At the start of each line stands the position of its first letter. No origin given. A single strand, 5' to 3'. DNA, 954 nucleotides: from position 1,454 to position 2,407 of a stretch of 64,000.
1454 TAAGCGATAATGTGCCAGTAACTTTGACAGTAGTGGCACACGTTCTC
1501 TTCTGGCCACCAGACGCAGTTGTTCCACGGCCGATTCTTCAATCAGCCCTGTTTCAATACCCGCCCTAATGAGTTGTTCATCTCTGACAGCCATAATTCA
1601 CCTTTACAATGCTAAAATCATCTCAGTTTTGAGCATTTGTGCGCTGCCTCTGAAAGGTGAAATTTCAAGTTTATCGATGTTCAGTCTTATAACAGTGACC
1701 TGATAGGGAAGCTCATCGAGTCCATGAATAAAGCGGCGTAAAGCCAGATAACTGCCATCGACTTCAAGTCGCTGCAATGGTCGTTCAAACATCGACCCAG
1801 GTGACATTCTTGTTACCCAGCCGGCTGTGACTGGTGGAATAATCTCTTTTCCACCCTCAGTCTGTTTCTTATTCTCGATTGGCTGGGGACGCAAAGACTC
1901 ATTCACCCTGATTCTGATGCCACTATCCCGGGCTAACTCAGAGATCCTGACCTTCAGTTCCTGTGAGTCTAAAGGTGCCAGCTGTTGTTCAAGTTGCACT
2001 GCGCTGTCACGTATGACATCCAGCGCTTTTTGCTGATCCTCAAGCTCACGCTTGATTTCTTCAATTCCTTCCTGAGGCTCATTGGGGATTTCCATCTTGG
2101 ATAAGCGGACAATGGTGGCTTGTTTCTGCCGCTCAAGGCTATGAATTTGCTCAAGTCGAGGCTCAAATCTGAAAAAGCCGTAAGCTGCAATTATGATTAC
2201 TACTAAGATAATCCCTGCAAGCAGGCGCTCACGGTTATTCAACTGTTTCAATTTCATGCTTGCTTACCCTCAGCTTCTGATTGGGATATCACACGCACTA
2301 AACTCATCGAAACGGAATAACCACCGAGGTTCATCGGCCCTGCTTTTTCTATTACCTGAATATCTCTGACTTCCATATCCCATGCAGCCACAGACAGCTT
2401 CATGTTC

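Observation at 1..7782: Non-canonical type IV filament operon: three oversized prepilins followed by GspL-like, GspM-like and GspE-like genes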

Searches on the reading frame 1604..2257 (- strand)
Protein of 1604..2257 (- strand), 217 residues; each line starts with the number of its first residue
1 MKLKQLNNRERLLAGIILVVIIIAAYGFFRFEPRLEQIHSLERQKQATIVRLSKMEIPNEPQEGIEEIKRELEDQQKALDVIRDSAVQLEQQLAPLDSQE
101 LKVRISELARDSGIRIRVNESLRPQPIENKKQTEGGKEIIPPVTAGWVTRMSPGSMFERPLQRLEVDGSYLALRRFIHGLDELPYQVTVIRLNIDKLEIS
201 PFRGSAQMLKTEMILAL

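Call 5: search_protein_families(library=pfam, proteins=[window:1607-2257:-], max_evalue=0.1)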
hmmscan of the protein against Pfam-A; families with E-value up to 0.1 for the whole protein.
window:1607-2257:- (217 aa): 4 families
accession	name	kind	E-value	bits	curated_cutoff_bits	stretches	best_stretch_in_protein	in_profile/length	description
PF04612.17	T2SSM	-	0.0035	18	27.8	1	4-107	9-115/160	Type II secretion system (T2SS), protein M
PF04415.17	DUF515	-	0.0053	15.7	29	1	3-108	23-138/449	Protein of unknown function (DUF515)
PF00435.27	Spectrin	-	0.044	14.7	29.9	1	58-109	36-86/105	Spectrin repeat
PF04977.20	DivIC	-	0.07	13.4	28.9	0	64-110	18-62/80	Septum formation initiator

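Call 6: search_protein_families(library=ncbifam, proteins=[window:1607-2257:-], max_evalue=0.1)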
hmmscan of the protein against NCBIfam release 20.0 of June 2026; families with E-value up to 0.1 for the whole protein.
window:1607-2257:- (217 aa): 1 family
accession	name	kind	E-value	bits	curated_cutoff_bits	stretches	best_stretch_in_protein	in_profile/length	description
NF002357.0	PRK01318.2-4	equivalog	0.0099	14.7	479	1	4-112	3-97/532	membrane protein insertase YidC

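Call 7: find_encoding_contigs(protein=window:1604-2257:-, flank=10000, max_places=6)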
Protein window:1604-2257:- (217 aa): 18 contigs read that carry it; 6 places shown.
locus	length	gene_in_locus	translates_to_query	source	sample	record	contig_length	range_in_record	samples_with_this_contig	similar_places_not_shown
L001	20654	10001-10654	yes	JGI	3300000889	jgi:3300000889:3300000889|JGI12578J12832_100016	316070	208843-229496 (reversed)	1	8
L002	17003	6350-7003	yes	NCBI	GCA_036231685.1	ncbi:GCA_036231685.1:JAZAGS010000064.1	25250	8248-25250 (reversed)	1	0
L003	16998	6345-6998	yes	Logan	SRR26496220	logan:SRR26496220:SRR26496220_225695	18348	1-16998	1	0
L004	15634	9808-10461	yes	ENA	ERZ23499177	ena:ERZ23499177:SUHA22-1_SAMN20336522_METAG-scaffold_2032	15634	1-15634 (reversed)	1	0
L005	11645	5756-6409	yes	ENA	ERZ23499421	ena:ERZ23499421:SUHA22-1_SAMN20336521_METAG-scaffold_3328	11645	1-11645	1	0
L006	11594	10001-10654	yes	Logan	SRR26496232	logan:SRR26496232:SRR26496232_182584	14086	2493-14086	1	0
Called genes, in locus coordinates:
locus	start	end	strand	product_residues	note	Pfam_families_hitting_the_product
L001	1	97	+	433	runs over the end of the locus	PF19295:SufBD_N, PF01458:SUFBD_core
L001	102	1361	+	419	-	PF00266:Aminotran_5, PF00155:Aminotran_1_2, PF01053:Cys_Met_Meta_PP (weak)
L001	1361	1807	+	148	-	PF01592:NifU_N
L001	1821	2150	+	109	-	PF01883:FeS_assembly_P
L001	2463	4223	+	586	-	PF04932:Wzy_C, PF11846:Wzy_C_2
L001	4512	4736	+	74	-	-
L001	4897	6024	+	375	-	PF07963:N_methyl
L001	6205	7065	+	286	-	PF07963:N_methyl, PF08334:T2SSG (faint)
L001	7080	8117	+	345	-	PF07963:N_methyl (weak)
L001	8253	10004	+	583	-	-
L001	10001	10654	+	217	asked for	-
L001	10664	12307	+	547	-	PF13191:AAA_16 (faint), PF05157:MshEN (faint), PF00437:T2SSE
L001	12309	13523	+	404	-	PF28597:T2SSF_N, PF00482:T2SSF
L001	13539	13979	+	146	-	-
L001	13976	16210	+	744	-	PF00263:Secretin, PF11920:DUF3438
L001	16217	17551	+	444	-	PF16448:LapD_MoxY_N (weak), PF07730:HisKA_3, PF02518:HATPase_c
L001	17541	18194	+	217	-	PF00072:Response_reg, PF00196:GerE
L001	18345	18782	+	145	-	PF00011:HSP20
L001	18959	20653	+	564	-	PF00390:malic, PF03949:Malic_M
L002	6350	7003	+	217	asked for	-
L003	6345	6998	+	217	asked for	-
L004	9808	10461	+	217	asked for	-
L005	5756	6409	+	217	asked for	-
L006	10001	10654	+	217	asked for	-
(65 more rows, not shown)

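Call 9: search_protein_families(library=pfam, proteins=[L001:10664-12307:+, L001:12309-13523:+, L001:13539-13979:+, L001:13976-16210:+, L001:16217-17551:+, L001:17541-18194:+, L001:4512-4736:+], max_evalue=0.1)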
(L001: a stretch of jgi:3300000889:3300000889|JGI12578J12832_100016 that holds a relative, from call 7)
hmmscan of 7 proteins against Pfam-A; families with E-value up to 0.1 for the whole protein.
L001:10664-12307:+ (547 aa): 13 families
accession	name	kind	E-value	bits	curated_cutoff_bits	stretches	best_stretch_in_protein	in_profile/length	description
PF00437.27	T2SSE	-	1.3e-120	402.9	24.9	1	158-532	7-368/370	Type II/IV secretion system protein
PF05157.20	MshEN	-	1.5e-05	25.3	23.1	1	61-141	2-84/90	MshEN domain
PF13191.12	AAA_16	-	2.3e-05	25.4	32.6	1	291-438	17-124/167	AAA ATPase domain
PF25199.1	nSTAND_NTPase5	-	0.00029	21.1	34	1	292-342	36-87/145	Novel STAND NTPase 5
PF13555.12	AAA_29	-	0.00047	20.3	27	1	295-316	20-41/61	P-loop containing region of AAA domain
PF13401.12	AAA_22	-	0.0016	19.2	27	1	296-331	4-41/130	AAA domain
PF05729.18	NACHT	-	0.0049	17.2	26.7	0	300-326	3-29/167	NACHT domain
PF13476.12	AAA_23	-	0.0078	17.3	27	1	287-316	15-38/201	AAA domain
PF00004.35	AAA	-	0.014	16.3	21.2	1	300-373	1-66/131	ATPase family associated with various cellular activities (AAA)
PF03266.21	NTPase_1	-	0.03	14.6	23.9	0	300-326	2-28/168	NTPase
PF13238.12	AAA_18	-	0.036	15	29.4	0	300-321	1-21/128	AAA domain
PF05673.19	DUF815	-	0.055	13.1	23.8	0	299-333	55-89/249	Protein of unknown function (DUF815)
PF02492.25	cobW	-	0.069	13.2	20.7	0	300-333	3-35/180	CobW/HypB/UreG, nucleotide-binding domain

L001:12309-13523:+ (404 aa): 1 family
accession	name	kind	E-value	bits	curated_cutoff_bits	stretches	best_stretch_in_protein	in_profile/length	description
PF00482.28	T2SSF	-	4e-55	185.6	25.2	2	74-197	1-125/125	Type II secretion system (T2SS), protein F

L001:13539-13979:+ (146 aa): 0 families

L001:13976-16210:+ (744 aa): 4 families
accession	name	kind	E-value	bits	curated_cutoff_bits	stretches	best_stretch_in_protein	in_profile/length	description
PF00263.26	Secretin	-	3.3e-36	124.9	27.5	1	384-566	2-168/169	Bacterial type II and III secretion system protein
PF11920.14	DUF3438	-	7e-13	49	25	1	605-735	113-240/252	Protein of unknown function (DUF3438)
PF03958.22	Secretin_N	-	0.00032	21.3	28.2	1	255-319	14-69/69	Bacterial type II/III secretion system short domain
PF07660.19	STN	-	0.042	14.1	28.4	0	83-124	2-45/52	Secretin and TonB N terminus short domain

L001:16217-17551:+ (444 aa): 6 families
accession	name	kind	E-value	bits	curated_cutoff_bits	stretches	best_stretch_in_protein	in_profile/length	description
PF02518.31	HATPase_c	-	1.2e-13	51.8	26.4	1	347-437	3-109/111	Histidine kinase-, DNA gyrase B-, and HSP90-like ATPase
PF07730.19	HisKA_3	-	4.2e-09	37.3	24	1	243-304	1-66/68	Histidine kinase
PF16448.10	LapD_MoxY_N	-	3.3e-06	27.4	25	1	26-149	4-124/124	LapD/MoxY periplasmic domain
PF13581.12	HATPase_c_2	-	2.9e-05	24.5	27.4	1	342-395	24-77/127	Histidine kinase-like ATPase domain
PF19655.4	DUF6158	-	0.035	14.6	26.8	0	60-78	6-24/66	Family of unknown function (DUF6158)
PF00672.30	HAMP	-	0.055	14.3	25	0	175-222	4-51/53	HAMP domain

L001:17541-18194:+ (217 aa): 2 families
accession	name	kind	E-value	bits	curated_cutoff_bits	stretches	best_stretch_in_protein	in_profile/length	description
PF00072.30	Response_reg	-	3e-24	85.8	30.2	1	8-120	1-111/111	Response regulator receiver domain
PF00196.25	GerE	-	3.1e-11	43.2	23.5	1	154-209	2-57/57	Bacterial regulatory proteins, luxR family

L001:4512-4736:+ (74 aa): 0 families

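Call 10: search_protein_families(library=ncbifam, proteins=[L001:10664-12307:+, L001:12309-13523:+, L001:13539-13979:+, L001:13976-16210:+, L001:16217-17551:+, L001:17541-18194:+], max_evalue=0.01)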
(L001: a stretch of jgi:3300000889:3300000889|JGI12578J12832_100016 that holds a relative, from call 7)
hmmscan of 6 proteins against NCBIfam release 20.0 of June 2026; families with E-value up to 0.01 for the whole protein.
L001:10664-12307:+ (547 aa): 21 families
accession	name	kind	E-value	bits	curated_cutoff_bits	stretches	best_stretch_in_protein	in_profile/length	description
TIGR02533.1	type_II_gspE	equivalog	8.5e-141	469.9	630.25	2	153-534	103-484/486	type II secretion system ATPase GspE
TIGR02538.1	type_IV_pilB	equivalog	5e-138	461.2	675.65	2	149-536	171-562/564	type IV-A pilus assembly ATPase PilB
NF007755.0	PRK10436.1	equivalog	3.8e-118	395.1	617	1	83-536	12-459/465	type II secretion system protein GspE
NF053534.1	T4PilAsmATPsTfpB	equivalog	7.3e-109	364.7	850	1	144-535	186-581/584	type IV pilus assembly ATPase TfpB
NF041000.1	ATPase_ComGA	equivalog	3.6e-68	229.4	300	1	165-432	2-266/267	competence type IV pilus ATPase ComGA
TIGR01420.1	pilT_fam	subfamily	7e-51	173.5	319.1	1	163-433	2-270/343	PilT/PilU family type 4a pilus ATPase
TIGR02525.1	plasmid_TraJ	equivalog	5.8e-27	94.6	368.3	1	262-411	120-272/372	plasmid transfer ATPase TraJ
TIGR02524.1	dot_icm_DotB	equivalog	9.2e-24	84.3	463.3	1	262-431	105-279/358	Dot/Icm type IV secretion system ATPase DotB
NF058587.1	archaellum_moto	equivalog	1.3e-14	53.8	550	1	300-409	278-394/527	archaellum flagellar ATPase motor FlaI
TIGR02782.1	TrbB_P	equivalog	2.7e-14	53.2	304.55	1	299-411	138-255/303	P-type conjugative transfer ATPase TrbB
NF010407.0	PRK13833.1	subfamily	8.6e-14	51.7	499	1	289-415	137-266/323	conjugal transfer protein TrbB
TIGR03819.1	heli_sec_ATPase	hypoth_equivalog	1.3e-13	50.9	373.15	1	198-419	86-308/340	TadA family conjugal transfer-associated ATPase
NF010469.0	PRK13894.1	subfamily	6.3e-12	45.5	508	1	290-409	143-265/320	conjugal transfer ATPase TrbB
TIGR02788.1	VirB11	equivalog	1.2e-11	44.2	249.95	1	289-411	137-265/308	P-type DNA transfer ATPase VirB11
NF053672.1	bindosome_BasE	exception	3.7e-11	42.4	1000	1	300-426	273-407/512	bindosome assembly system ATPase subunit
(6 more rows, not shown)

L001:12309-13523:+ (404 aa): 6 families
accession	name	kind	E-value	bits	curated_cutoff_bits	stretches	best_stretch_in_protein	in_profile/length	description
NF052607.1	T4PiliAsmPilCThrm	equivalog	3.5e-93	312.9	700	1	1-402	1-400/406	type IV pilus assembly protein PilC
TIGR02120.1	GspF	equivalog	1.7e-92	310.7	424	1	4-402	1-397/401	type II secretion system inner membrane protein GspF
NF052606.1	T4PiliAsmPilCMyx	equivalog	4.7e-84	282.7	700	1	2-404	20-416/419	type IV pilus assembly protein PilC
NF007861.0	PRK10573.1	equivalog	9.3e-74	248.9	401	1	3-402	6-394/401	protein transport protein HofC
NF047826.1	T3SSXpsF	equivalog_domain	3.7e-55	187.4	650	1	1-402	1-400/405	type II secretion system protein XpsF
NF041012.2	T4P_ComGB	equivalog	2.7e-29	102.6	240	1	74-397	6-325/332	competence type IV pilus assembly protein ComGB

L001:13539-13979:+ (146 aa): 0 families

L001:13976-16210:+ (744 aa): 9 families
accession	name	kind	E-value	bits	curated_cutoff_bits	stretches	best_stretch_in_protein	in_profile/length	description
TIGR02517.1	type_II_gspD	equivalog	3.7e-44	151.2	351.35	1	143-574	231-598/600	type II secretion system secretin GspD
TIGR02515.1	IV_pilus_PilQ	subfamily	2.6e-33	115.6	284.35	2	373-567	255-428/428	type IV pilus secretin PilQ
TIGR02519.1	pilus_MshL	equivalog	4.2e-26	91.6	250.2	1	286-566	3-290/290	pilus (MSHA type) biogenesis protein MshL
NF010083.0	PRK13568.1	equivalog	3.4e-21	75.5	554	1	246-566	115-417/419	DNA uptake porin HofQ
TIGR02516.1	type_III_yscC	equivalog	1.6e-19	69.8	238.45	1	270-566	187-461/463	type III secretion system outer membrane ring subunit SctC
TIGR03749.1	conj_TIGR03749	hypoth_equivalog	4.8e-18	65.6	138.8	1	599-735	120-257/259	TIGR03749 family integrating conjugative element protein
NF007851.2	PRK10560.1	exception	1.4e-16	60.4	598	2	497-567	340-410/412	DNA uptake porin HofQ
NF042912.1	Amuc_1098_fam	equivalog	1.7e-13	49.5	750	1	499-566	729-796/805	Amuc_1098 family type IV pilus outer membrane protein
NF011873.0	PRK15346.1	equivalog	1.9e-10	40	524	1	268-567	223-495/499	EscC/YscC/HrcC family type III secretion system outer membrane ring protein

L001:16217-17551:+ (444 aa): 18 families
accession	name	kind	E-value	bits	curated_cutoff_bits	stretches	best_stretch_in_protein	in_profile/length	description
NF008649.0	PRK11644.1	equivalog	1.1e-39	136.6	408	1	216-431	276-492/499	signal transduction histidine-protein kinase/phosphatase UhpB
NF052443.1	SensHisKinMctS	equivalog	4.4e-31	107.7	700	1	224-437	231-448/457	two-component system sensor histidine kinase MctS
NF008184.0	PRK10935.1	equivalog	3.8e-25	88.6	553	1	228-436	348-558/565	nitrate/nitrite two-component system sensor histidine kinase NarQ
NF052531.1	Strep_LiaS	equivalog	1.3e-24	87.1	450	1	145-437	35-327/328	envelope stress sensor histidine kinase LiaS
NF007896.0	PRK10600.1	equivalog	8.9e-24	84.1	578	1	215-432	366-580/598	nitrate/nitrite two-component system sensor histidine kinase NarX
NF047786.1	his_kin_MadS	equivalog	1.6e-12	47.3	500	1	226-436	213-434/434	MadS family sensor histidine kinase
NF047322.1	HK_morpho_MacS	equivalog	5.5e-10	39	300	1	223-432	161-363/367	MacS family sensor histidine kinase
NF008468.0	PRK11360.1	equivalog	1.9e-07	29.8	646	1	156-232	199-273/616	two-component system sensor histidine kinase AtoS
NF041832.1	near_NosP_CTERM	subfamily_domain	4.9e-05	22.6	400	1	306-395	78-162/370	NahK/ErcS family hybrid sensor histidine kinase/response regulator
NF052314.1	T9SS_HK_PorY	subfamily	8.4e-05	21.8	350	1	7-221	6-203/418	PorY family sensor histidine kinase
NF007898.0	PRK10604.1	equivalog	0.00014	21.1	478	1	295-395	266-360/433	two-component system sensor histidine kinase RstB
TIGR02916.1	PEP_his_kin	equivalog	0.00048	18.8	300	0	398-436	641-679/679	XrtA/PEP-CTERM system histidine kinase PrsK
NF011874.0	PRK15347.1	equivalog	0.00088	17.4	852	0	143-227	289-371/921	two component system sensor kinase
NF010411.0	PRK13837.1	equivalog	0.00091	17.3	647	1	398-441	636-679/828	two-component system VirA-like sensor kinase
NF041210.1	his_kin_PieS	equivalog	0.0011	18.1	850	1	155-266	169-272/474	two component system sensor histidine kinase PieS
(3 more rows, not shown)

L001:17541-18194:+ (217 aa): 92 families (the best 25 are shown)
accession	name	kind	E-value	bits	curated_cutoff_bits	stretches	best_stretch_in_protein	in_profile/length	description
NF011896.0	PRK15369.1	equivalog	6.8e-41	140.2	242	1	5-215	3-210/211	two component system response regulator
NF007018.1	PRK09483.1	equivalog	1.2e-39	136.3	280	1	6-215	2-209/217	UvrY/SirA/GacA family response regulator transcription factor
NF052445.1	RespRegMctR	equivalog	1.2e-35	122.7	300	1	5-213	1-203/205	two-component system response regulator MctR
NF007935.0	PRK10651.1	equivalog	1.9e-30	105.6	250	1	3-206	4-207/216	two-component system response regulator NarL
NF007685.0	PRK10360.1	equivalog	1.2e-28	100.2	258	1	6-207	2-190/196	response regulator transcription factor UhpA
NF007403.0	PRK09935.1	equivalog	3e-27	95.6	271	1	6-213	4-208/210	fimbria biosynthesis transcriptional regulator FimZ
NF007708.0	PRK10403.1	equivalog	4.7e-27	94.8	343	1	6-201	7-200/215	nitrate/nitrite response regulator protein NarP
NF007419.0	PRK09958.1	equivalog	7.4e-25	87.7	251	1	8-209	3-198/204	acid-sensing system DNA-binding response regulator EvgA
NF047785.1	respo_reg_MadR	equivalog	2.8e-24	85.7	300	1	6-215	1-209/209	MadR family response regulator transcription factor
NF006900.1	PRK09390.1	equivalog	2.3e-20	73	255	1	4-211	3-199/203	response regulator FixJ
NF041830.1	RR_TF_ErdR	exception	1.5e-17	64.1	390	1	8-206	4-202/213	response regulator transcription factor ErdR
NF001965.0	PRK00742.1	subfamily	9.1e-17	61.3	293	1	4-112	2-111/357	chemotaxis-specific protein-glutamate methyltransferase CheB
NF041367.1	CheY_Halo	equivalog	5.8e-14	52.4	200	1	8-122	1-113/114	chemotaxis protein CheY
NF040689.1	MtrAB_MtrA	equivalog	7.2e-14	51.6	300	1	8-173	1-165/219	MtrAB system response regulator MtrA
NF008098.0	PRK10840.1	equivalog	2e-13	50.3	235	1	4-207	2-203/216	response regulator transcription factor RcsB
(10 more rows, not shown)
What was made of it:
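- On Type IVa pilus: 461/676, 313/700 and 116/284 bits (call 10).
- On MSHA pilus: MshL 92/250 bits (call 10).
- Closest known: Type IVa pilus machinery. Different: All T4aP equivalog or subfamily cut-offs are missed: PilB 461/676, PilQ 116/284, PilC 313/700 (call 10).
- Checked: The operon continues with GspF/PilC (404 aa), a 146-aa protein, a 744-aa secretin, a histidine kinase and a LuxR-type regulator (calls 7, 9, 10).
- GspE and GspD give the top NCBIfam scores for the ATPase and secretin; for the platform PilC (312.9 bits) narrowly outscores GspF (310.7) (call 10). The MshL equivalog scores 92 bits against a cut-off of 250 (call 10).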

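Call 31: search_solved_structures(query=L001:10664-12307:+, max_evalue=1e-20)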
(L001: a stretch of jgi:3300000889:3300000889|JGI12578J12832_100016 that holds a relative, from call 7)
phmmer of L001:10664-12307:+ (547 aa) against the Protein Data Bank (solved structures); distinct sequences matched with E-value up to 1e-20: 23.
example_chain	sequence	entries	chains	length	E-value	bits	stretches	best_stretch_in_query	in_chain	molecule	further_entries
1p9r_A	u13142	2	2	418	6e-101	342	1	156-533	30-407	General secretion pathway protein E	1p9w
4pht_A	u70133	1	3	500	1e-100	341.2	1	156-535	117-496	General secretory pathway protein E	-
4ksr_A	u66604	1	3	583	1.2e-100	340.9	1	156-535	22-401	Type II secretion system protein E, Hemolysin-coregulated protein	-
4kss_A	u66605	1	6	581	1.5e-100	340.7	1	156-535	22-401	Type II secretion system protein E, hemolysin-coregulated protein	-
6f8l_G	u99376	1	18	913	1.9e-98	333.7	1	13-533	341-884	Type IV pilus assembly protein PilF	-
3jc8_Ba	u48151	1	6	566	2.9e-98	333.1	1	50-532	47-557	Type IV-A pilus assembly ATPase PilB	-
5zfr_A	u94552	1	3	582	2.8e-95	323.3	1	53-537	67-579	Type IV pilus biogenesis ATPase PilB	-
6olj_C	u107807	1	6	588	1.9e-94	320.6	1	150-537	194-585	Type IV pilus biogenesis ATPase PilB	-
5tsg_B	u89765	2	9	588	2.7e-94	320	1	150-537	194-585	Type IV pilus biogenesis ATPase PilB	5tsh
5oiu_A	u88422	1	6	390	2.1e-93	317.1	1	161-532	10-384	Type IV pilus assembly protein PilF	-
6ejf_A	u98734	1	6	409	2.6e-93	316.8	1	163-533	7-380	Type IV pilus assembly protein PilF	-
5it5_F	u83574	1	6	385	2.9e-93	316.6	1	163-532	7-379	ATP binding motif-containing protein PilF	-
2eyu_A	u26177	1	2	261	3.5e-33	118.4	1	294-412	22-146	twitching motility protein PilT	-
2ewv_A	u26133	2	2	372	4.3e-33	118.2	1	293-412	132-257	twitching motility protein PilT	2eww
2gsz_A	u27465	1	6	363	4.6e-33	118.1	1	293-412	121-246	twitching motility protein PilT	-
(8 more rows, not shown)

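Call 42: search_protein_families(library=pfam, proteins=[L001:4512-4736:+, L001:13539-13979:+, window:1607-2257:-], max_evalue=10)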
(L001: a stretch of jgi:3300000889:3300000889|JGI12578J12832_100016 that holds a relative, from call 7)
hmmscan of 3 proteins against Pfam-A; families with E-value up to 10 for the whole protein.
L001:4512-4736:+ (74 aa): 1 family
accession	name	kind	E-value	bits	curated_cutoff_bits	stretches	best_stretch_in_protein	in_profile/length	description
PF15600.11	Imm64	-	0.11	12.9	25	1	25-58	79-112/207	Immunity protein 64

L001:13539-13979:+ (146 aa): 0 families

window:1607-2257:- (217 aa): 5 families
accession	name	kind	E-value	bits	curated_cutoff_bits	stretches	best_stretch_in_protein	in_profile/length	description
PF04612.17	T2SSM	-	0.0035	18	27.8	1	4-107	9-115/160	Type II secretion system (T2SS), protein M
PF04415.17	DUF515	-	0.0053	15.7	29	1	3-108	23-138/449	Protein of unknown function (DUF515)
PF00435.27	Spectrin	-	0.044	14.7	29.9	1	58-109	36-86/105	Spectrin repeat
PF04977.20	DivIC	-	0.07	13.4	28.9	1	64-110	18-62/80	Septum formation initiator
PF04350.18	PilO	-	0.11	13.1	22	1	155-212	83-135/145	Pilus assembly protein, PilO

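Call 64: search_protein_families(library=pfam, alignment_id=A4, max_evalue=10)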
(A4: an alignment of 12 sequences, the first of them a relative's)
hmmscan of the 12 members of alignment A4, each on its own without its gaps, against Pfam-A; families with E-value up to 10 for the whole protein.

A. member 1, L001:4512-4733:+ (74 aa): 1 family
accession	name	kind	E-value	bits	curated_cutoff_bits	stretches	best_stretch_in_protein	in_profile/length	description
PF15600.11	Imm64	-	0.11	12.9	25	1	25-58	79-112/207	Immunity protein 64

B. families by the number of members that match (of 12 scanned): 5 families
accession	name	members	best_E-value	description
PF15600.11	Imm64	11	0.0084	Immunity protein 64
PF10017.15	Methyltransf_33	2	0.063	Histidine-specific methyltransferase, SAM-dependent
PF11490.13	DNA_pol3_a_NII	1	0.14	DNA polymerase III polC-type N-terminus II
PF08533.16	Glyco_hydro_42C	1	0.18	Beta-galactosidase C-terminal domain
PF20857.2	Pgp3_helical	1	0.21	Immunodominant antigen Pgp3, helical domain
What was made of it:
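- Tried and rejected: Pfam: s74 gave only a weak, implausible Imm64 hit (call 64).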

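Call 65: search_protein_families(library=pfam, alignment_id=A5, max_evalue=10)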
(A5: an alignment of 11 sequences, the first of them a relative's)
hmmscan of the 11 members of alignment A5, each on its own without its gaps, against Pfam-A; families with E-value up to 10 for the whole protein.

A. member 1, L001:13539-13976:+ (146 aa): 0 families

B. families by the number of members that match (of 11 scanned): 2 families
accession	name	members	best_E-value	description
PF04351.19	PilP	3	0.086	Pilus assembly protein, PilP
PF19076.6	CshA_repeat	1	0.12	Surface adhesin CshA repetitive domain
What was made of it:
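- The PilP-like call for p146 rests on 3 of 11 hits at E >= 0.086 (call 65).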

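Call 66: search_solved_structures(query=A5, max_evalue=10, show_alignments=2)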
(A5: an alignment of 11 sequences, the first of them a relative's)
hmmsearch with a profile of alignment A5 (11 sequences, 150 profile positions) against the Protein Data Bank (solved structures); distinct sequences matched with E-value up to 10: 1.
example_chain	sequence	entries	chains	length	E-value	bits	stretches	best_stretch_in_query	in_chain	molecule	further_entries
4d4g_A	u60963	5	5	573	1.3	11.9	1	31-56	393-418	APNAA1 | APNA A1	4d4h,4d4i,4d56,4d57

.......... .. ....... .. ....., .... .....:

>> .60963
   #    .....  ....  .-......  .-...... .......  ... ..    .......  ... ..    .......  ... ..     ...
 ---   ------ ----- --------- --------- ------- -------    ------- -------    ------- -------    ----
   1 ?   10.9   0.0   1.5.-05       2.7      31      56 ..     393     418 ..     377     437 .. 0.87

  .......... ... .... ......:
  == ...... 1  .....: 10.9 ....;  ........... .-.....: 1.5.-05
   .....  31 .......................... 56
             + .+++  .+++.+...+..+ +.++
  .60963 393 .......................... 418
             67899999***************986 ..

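Call 67: search_solved_structures(query=A4, max_evalue=10, show_alignments=1)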
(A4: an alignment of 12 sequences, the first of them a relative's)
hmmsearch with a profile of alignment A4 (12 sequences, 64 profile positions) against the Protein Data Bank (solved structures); distinct sequences matched with E-value up to 10: 1.
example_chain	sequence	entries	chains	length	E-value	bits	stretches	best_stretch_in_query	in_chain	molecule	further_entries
8rhm_A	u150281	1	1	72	0.33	14.4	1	9-31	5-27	Non-ribosomal peptide synthetase, putative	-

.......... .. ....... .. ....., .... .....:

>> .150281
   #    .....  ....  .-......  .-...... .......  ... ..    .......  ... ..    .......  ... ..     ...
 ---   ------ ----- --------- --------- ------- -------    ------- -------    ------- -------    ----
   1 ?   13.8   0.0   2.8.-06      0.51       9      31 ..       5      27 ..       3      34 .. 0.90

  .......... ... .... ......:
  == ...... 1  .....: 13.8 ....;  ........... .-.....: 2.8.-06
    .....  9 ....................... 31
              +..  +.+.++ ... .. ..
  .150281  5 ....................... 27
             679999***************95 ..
